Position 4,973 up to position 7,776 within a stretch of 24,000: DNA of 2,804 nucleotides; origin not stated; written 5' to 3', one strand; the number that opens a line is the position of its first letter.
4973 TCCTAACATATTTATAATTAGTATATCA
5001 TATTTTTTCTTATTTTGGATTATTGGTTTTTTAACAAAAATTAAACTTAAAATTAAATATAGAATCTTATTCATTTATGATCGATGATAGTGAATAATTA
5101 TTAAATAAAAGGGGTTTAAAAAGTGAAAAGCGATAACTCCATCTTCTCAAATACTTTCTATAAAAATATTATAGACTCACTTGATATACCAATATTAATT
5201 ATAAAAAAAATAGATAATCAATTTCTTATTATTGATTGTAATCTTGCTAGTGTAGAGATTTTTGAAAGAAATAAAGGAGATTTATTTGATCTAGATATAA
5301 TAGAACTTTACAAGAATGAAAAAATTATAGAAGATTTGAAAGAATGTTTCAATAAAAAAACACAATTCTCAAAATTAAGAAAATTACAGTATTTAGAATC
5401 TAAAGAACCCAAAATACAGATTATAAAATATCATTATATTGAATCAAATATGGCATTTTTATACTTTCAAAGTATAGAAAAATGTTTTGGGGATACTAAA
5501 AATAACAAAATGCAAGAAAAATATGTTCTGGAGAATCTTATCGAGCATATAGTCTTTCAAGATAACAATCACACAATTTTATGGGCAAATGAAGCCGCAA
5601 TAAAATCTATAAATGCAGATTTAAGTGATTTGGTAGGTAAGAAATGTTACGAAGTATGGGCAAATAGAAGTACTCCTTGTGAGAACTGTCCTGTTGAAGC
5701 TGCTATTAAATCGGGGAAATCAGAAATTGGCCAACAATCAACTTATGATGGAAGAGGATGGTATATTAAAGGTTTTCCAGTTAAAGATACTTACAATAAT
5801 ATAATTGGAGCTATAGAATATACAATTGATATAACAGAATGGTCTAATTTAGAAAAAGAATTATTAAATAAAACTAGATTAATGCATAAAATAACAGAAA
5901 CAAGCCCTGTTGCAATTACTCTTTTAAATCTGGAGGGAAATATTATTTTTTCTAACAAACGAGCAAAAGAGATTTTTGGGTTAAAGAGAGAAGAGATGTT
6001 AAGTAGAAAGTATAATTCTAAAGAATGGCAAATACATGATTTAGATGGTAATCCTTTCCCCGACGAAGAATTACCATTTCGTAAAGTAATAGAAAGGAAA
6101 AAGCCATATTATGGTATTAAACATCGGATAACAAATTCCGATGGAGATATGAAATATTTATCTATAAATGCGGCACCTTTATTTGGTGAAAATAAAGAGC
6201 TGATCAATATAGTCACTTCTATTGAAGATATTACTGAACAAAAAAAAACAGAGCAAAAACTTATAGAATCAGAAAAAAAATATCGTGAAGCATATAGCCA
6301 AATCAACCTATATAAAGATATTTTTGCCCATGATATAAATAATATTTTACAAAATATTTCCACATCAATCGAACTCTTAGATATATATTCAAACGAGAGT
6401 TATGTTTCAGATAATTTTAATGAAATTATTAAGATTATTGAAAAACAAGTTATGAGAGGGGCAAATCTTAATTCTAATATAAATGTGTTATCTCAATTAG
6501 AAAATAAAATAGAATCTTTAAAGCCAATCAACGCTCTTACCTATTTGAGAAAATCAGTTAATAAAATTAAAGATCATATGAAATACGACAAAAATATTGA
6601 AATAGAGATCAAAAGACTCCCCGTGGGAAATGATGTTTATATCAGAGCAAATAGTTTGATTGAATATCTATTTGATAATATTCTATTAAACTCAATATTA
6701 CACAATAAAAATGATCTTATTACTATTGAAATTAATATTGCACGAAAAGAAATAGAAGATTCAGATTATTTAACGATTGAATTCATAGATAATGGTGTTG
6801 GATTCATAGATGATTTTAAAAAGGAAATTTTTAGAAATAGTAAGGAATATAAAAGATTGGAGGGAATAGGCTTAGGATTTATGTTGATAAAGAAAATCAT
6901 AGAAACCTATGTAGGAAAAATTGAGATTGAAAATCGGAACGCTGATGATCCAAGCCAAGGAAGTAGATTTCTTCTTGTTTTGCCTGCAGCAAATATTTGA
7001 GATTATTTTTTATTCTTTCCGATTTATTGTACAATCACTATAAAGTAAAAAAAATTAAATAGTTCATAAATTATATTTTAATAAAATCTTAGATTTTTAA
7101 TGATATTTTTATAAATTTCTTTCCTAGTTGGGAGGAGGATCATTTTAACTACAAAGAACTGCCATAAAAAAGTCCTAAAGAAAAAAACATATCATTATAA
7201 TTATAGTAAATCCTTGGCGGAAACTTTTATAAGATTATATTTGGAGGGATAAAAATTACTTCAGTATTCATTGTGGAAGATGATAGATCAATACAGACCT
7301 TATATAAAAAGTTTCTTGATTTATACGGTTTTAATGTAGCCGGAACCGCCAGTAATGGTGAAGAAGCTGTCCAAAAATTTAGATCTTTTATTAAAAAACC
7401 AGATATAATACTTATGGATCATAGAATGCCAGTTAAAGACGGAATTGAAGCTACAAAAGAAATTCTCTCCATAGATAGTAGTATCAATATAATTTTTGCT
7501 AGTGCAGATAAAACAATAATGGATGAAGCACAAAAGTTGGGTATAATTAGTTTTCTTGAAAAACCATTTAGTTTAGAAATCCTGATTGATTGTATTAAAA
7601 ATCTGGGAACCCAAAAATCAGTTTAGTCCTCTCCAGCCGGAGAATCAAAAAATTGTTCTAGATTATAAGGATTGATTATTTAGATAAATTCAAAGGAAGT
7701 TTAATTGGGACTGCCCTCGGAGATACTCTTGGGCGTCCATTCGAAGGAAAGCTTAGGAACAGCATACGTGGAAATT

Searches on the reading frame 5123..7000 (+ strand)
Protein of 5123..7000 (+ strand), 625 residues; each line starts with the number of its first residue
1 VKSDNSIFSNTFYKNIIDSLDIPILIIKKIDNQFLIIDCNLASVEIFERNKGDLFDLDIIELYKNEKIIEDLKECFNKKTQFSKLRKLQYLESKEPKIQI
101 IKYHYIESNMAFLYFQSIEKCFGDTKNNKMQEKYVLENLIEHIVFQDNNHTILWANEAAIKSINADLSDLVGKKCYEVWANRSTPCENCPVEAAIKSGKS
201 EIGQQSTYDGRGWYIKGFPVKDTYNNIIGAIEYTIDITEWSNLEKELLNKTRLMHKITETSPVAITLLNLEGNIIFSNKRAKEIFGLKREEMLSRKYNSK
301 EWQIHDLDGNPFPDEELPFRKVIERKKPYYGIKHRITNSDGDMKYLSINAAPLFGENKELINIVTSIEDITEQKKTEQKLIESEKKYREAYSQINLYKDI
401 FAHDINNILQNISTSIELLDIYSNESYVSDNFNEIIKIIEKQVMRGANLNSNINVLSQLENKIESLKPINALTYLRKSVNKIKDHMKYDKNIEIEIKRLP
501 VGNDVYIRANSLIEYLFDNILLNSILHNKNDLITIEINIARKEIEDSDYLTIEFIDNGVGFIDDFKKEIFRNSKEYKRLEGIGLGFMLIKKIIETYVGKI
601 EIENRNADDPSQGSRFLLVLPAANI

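Call 6: search_protein_families(library=pfam, proteins=[window:5123-7000:+], max_evalue=0.001)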
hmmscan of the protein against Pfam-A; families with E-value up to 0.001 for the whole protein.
window:5123-7000:+ (625 aa): 8 families
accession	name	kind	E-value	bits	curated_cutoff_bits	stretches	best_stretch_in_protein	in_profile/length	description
PF13426.13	PAS_9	-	9.5e-24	84.1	27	2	262-372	1-103/103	PAS domain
PF08448.16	PAS_4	-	3.6e-21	75.9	23.1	2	259-374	2-109/110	PAS fold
PF00989.32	PAS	-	1.5e-16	60.8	22.6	1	254-370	3-113/113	PAS fold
PF02518.31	HATPase_c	-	1.9e-12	48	26.4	1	513-623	6-110/111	Histidine kinase-, DNA gyrase B-, and HSP90-like ATPase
PF13188.13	PAS_8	-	1.6e-11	44.1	21.8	1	255-296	4-42/65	PAS domain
PF08447.18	PAS_3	-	3.2e-05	24.5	25.6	1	274-364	1-86/89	PAS fold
PF13596.12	PAS_10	-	0.00036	21.6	22.1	0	135-238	4-106/106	PAS domain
PF00512.31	HisKA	-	0.00074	20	26.9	0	402-461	10-65/66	His Kinase A (phospho-acceptor) domain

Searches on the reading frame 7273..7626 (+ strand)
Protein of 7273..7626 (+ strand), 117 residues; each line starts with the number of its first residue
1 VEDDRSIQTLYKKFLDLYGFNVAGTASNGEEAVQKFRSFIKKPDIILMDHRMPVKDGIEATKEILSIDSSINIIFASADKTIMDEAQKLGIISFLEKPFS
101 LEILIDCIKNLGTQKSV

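Call 6: search_protein_families(library=pfam, proteins=[window:7273-7626:+], max_evalue=0.001)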
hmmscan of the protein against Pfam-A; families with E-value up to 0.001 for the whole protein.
window:7273-7626:+ (117 aa): 1 family
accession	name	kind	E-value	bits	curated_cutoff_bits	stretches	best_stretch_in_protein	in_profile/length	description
PF00072.30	Response_reg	-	6.7e-20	71.8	30.2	1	1-108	4-110/111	Response regulator receiver domain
